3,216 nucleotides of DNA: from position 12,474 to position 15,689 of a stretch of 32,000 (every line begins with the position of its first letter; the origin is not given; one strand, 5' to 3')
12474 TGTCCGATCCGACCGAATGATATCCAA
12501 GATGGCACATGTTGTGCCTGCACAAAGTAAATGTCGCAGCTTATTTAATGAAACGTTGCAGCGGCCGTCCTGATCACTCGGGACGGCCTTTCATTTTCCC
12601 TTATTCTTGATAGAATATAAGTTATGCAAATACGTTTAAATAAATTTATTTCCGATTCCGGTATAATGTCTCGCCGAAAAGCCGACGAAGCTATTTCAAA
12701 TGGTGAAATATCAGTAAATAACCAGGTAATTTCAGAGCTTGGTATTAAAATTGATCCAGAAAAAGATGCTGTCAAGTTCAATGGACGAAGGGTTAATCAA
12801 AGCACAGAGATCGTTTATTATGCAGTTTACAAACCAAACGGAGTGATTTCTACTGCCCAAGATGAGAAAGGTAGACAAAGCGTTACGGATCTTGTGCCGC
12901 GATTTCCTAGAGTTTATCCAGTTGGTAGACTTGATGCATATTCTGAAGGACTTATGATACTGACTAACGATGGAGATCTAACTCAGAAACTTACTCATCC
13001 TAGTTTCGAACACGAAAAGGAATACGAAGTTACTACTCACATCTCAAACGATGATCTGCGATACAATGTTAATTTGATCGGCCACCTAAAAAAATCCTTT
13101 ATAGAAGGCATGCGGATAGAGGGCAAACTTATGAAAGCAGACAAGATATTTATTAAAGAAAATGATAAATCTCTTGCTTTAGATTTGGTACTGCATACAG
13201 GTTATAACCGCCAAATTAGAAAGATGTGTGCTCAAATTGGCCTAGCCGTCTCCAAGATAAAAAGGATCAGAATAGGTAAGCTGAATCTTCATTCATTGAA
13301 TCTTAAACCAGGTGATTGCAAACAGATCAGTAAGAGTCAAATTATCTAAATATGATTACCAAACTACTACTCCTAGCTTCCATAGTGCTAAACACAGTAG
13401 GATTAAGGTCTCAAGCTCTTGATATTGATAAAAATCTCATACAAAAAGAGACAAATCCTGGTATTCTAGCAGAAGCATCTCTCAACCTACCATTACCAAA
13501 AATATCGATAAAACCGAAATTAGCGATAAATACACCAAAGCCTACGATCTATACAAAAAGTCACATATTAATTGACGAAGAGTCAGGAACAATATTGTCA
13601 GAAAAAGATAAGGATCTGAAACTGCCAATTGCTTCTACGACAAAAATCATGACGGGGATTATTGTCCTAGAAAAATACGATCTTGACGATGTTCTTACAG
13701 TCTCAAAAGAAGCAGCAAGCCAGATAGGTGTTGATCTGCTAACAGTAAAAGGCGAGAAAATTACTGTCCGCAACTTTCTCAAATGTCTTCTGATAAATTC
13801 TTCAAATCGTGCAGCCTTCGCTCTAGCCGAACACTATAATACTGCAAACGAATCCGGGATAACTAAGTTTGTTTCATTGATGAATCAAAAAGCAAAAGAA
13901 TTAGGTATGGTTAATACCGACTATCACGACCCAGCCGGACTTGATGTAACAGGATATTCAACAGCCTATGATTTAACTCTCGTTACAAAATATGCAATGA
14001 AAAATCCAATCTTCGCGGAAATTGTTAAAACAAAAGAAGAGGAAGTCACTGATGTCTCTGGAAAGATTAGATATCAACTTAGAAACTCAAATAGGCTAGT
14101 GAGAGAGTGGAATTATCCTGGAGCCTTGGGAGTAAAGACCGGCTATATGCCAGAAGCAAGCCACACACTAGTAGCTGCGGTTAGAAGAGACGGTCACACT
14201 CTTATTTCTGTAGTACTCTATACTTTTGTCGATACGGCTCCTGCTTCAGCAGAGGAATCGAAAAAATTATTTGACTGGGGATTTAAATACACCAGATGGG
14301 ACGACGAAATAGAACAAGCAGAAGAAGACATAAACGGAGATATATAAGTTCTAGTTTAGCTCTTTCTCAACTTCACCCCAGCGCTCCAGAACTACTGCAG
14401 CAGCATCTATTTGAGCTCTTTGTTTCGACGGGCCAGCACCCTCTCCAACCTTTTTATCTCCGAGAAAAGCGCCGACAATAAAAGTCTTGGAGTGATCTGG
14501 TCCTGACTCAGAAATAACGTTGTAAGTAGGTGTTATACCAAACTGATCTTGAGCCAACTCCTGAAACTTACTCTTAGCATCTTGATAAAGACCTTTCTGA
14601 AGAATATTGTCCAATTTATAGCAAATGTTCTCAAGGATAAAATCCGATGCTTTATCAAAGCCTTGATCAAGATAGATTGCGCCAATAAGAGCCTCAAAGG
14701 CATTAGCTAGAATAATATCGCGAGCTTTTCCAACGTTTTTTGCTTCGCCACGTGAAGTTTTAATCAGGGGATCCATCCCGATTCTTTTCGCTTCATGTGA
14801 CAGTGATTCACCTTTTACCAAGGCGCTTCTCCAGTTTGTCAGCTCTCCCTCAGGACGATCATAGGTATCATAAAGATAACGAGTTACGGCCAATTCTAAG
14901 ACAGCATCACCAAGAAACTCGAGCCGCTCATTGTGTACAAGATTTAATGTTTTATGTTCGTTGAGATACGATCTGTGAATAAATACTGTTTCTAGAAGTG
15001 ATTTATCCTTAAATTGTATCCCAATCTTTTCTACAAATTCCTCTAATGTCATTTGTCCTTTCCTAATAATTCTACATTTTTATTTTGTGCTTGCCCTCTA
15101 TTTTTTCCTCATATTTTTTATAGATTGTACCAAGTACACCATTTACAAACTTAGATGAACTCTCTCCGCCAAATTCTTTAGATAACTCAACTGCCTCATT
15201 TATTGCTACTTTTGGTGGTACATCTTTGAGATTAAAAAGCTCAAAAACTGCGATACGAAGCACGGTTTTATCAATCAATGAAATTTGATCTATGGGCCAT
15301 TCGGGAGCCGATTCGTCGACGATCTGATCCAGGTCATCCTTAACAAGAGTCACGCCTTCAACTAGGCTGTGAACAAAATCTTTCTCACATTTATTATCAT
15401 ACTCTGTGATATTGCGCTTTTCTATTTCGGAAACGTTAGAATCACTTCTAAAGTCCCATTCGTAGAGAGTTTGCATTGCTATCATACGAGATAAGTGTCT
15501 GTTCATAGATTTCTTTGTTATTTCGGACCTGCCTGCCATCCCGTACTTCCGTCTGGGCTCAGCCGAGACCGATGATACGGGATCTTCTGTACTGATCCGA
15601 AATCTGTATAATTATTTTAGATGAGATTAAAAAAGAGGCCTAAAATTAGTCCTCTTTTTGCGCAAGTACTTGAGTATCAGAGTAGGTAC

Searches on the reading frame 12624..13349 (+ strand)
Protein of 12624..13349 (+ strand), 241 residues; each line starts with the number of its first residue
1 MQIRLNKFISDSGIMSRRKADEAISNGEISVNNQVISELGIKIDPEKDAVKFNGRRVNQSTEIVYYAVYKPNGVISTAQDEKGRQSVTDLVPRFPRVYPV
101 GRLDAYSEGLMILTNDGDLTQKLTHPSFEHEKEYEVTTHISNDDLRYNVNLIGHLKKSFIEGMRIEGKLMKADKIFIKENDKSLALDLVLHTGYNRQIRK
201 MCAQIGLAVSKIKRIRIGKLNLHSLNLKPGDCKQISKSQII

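Call 95: search_protein_families(library=pfam, proteins=[window:12624-13349:+], max_evalue=0.0001)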
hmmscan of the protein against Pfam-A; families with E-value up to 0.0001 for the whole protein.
window:12624-13349:+ (241 aa): 2 families
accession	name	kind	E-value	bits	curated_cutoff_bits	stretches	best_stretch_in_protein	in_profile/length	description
PF00849.27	PseudoU_synth_2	-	8.5e-20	72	26.8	1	65-204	2-152/152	RNA pseudouridylate synthase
PF01479.30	S4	-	1e-07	32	22.8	1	4-46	2-45/48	S4 domain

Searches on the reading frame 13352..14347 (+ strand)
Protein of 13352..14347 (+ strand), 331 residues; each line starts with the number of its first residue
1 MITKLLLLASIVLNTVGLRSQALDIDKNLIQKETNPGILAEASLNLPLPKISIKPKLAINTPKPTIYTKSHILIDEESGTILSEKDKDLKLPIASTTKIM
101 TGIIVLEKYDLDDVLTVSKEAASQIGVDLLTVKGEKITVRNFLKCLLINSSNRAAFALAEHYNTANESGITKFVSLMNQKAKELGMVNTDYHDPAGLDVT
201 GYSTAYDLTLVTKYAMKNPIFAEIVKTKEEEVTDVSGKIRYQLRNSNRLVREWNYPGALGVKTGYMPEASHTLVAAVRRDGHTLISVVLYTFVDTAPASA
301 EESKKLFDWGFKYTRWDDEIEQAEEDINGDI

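Call 95: search_protein_families(library=pfam, proteins=[window:13352-14347:+], max_evalue=0.0001)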
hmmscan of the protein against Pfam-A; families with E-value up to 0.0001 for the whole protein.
window:13352-14347:+ (331 aa): 1 family
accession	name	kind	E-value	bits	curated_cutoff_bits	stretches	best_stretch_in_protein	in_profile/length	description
PF00768.25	Peptidase_S11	-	1.7e-53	182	27.6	1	62-289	6-235/239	D-alanyl-D-alanine carboxypeptidase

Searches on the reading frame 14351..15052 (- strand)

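Call 95: search_protein_families(library=pfam, proteins=[window:14351-15052:-], max_evalue=0.0001)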
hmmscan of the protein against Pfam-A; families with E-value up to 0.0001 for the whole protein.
window:14351-15052:- (233 aa): 4 families
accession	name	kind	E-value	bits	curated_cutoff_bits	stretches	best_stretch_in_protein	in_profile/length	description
PF14622.11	Ribonucleas_3_3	-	9.1e-38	129.8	35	1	16-145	1-126/128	Ribonuclease-III-like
PF00636.31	Ribonuclease_3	-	7.2e-25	88.2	27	1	42-131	1-102/102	Ribonuclease III domain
PF00035.32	dsrm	-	5e-14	53.1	23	1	159-223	1-64/66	Double-stranded RNA binding motif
PF22935.1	RM44_endonuclase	-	6.7e-09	36.4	27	1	6-126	9-139/139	Large ribosomal subunit protein mL44, endonuclease domain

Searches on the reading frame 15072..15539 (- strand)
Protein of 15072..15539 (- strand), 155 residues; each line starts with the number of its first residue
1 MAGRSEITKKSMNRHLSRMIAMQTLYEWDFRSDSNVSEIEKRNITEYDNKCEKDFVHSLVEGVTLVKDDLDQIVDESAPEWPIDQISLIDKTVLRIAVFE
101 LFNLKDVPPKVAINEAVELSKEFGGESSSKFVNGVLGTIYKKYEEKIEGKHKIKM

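Call 95: search_protein_families(library=pfam, proteins=[window:15072-15539:-], max_evalue=0.0001)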
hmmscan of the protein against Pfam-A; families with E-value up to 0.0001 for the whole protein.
window:15072-15539:- (155 aa): 1 family
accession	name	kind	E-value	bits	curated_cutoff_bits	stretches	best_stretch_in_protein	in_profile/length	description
PF01029.23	NusB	-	1.2e-34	119.9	23.1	1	17-141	3-133/133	NusB family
